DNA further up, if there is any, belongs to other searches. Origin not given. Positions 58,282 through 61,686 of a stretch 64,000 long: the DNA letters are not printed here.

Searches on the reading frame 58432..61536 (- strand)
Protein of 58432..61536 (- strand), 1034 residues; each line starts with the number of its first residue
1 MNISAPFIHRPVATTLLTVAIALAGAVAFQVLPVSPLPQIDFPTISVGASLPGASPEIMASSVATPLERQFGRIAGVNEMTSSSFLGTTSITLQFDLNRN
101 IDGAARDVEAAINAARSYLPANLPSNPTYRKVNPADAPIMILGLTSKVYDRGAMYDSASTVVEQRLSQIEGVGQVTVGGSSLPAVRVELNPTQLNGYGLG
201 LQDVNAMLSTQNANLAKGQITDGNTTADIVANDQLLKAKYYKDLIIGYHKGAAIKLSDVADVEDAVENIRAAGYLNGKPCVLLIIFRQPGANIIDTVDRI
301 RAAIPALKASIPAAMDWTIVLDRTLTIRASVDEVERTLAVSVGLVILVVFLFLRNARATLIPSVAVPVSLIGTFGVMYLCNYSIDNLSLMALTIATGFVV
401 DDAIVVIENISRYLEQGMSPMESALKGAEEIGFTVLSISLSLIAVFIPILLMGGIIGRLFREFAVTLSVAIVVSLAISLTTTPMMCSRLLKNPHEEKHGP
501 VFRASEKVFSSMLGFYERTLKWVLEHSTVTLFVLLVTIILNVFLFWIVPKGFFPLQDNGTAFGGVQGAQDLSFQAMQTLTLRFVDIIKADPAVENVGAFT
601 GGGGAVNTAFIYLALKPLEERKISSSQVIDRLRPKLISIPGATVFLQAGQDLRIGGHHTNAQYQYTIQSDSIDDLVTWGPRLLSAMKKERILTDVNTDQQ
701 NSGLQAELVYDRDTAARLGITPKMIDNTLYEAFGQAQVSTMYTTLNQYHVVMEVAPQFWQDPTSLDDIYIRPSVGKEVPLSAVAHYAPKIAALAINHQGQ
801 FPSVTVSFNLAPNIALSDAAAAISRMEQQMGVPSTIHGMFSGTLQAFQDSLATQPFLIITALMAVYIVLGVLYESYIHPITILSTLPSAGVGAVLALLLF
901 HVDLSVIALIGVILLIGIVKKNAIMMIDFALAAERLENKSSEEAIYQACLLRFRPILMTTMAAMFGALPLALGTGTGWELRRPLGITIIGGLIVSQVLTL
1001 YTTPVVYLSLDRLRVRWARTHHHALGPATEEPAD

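Call 43: search_protein_families(library=pfam, proteins=[window:58432-61536:-], max_evalue=0.001)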
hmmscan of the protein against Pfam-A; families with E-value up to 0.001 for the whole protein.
window:58432-61536:- (1034 aa): 1 family
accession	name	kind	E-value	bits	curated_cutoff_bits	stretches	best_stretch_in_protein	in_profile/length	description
PF00873.25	ACR_tran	-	0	1077.3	28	1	5-1010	3-1020/1021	AcrB/AcrD/AcrF family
